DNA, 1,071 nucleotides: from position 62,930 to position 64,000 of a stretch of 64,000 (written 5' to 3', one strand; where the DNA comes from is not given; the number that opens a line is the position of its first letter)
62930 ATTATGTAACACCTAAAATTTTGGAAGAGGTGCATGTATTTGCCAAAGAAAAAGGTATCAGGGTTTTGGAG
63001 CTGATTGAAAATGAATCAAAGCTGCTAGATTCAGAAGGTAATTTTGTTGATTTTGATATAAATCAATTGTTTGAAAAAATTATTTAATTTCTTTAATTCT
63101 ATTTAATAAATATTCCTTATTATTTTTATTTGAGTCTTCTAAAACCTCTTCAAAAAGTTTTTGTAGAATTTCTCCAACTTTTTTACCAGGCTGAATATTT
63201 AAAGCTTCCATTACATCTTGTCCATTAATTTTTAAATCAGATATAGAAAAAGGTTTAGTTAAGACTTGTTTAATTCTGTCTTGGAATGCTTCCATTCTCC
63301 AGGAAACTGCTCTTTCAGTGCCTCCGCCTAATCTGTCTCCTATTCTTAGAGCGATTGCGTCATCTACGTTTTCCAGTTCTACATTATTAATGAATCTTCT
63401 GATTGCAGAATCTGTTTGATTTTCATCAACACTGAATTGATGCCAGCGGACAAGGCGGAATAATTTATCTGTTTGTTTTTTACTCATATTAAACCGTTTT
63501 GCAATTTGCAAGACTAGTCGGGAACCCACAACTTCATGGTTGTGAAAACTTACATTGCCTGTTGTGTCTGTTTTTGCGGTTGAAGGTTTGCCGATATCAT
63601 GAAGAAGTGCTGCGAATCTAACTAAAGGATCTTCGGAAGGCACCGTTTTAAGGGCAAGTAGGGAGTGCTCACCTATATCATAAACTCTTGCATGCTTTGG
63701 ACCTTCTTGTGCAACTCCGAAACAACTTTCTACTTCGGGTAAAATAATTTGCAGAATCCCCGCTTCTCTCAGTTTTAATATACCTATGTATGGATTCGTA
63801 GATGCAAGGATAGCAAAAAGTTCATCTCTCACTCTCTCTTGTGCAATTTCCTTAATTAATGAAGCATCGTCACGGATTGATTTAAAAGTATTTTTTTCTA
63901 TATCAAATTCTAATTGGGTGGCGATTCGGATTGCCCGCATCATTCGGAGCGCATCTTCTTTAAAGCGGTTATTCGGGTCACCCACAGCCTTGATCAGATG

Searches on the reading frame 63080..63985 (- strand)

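Call 42: search_protein_families(library=ncbifam, proteins=[window:63080-63985:-], max_evalue=0.01)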
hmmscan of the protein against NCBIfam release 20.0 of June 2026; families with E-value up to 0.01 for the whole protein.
window:63080-63985:- (301 aa): 13 families
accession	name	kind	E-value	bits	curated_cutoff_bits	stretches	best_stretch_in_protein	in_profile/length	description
TIGR02692.1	tRNA_CCA_actino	equivalog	4.2e-50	170.7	438.8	1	3-290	161-455/466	CCA tRNA nucleotidyltransferase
NF009814.0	PRK13299.1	equivalog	2.9e-29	102.3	290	2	1-86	145-229/396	CCA tRNA nucleotidyltransferase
NF008137.0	PRK10885.1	equivalog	3.9e-23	81.9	451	1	7-183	127-306/409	multifunctional CCA addition/repair protein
TIGR01942.1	pcnB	subfamily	4.6e-19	68.6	305.65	1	1-178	157-334/425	polynucleotide adenylyltransferase PcnB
TIGR01693.1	UTase_glnD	equivalog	2.3e-15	55.9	519.4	1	5-182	329-517/850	[protein-PII] uridylyltransferase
NF008634.1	PRK11623.1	equivalog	2.3e-12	46.2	702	1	1-90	199-288/469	polynucleotide adenylyltransferase PcnB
NF002895.0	PRK03381.1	equivalog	5.9e-12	44.5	631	1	10-184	329-497/782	[protein-PII] uridylyltransferase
NF009813.0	PRK13298.1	equivalog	5e-11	42.1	606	1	6-187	126-313/417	tRNA CCA-pyrophosphorylase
NF003467.0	PRK05092.1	equivalog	1.3e-09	36.4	959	1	5-114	403-513/940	[protein-PII] uridylyltransferase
TIGR00277.1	HDIG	domain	6.2e-08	32.4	27.6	1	119-161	27-68/84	HDIG domain-containing metalloprotein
NF041569.1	A-tRNAntase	equivalog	3.2e-07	29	1440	1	5-85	613-695/880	A-adding tRNA nucleotidyltransferase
NF001265.0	PRK00227.1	equivalog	1.9e-06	26.4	799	1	20-182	299-454/693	[protein-PII] uridylyltransferase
TIGR01596.1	cas3_HD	equivalog_domain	0.0079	16.3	43.45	0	121-184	32-102/178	CRISPR-associated endonuclease Cas3''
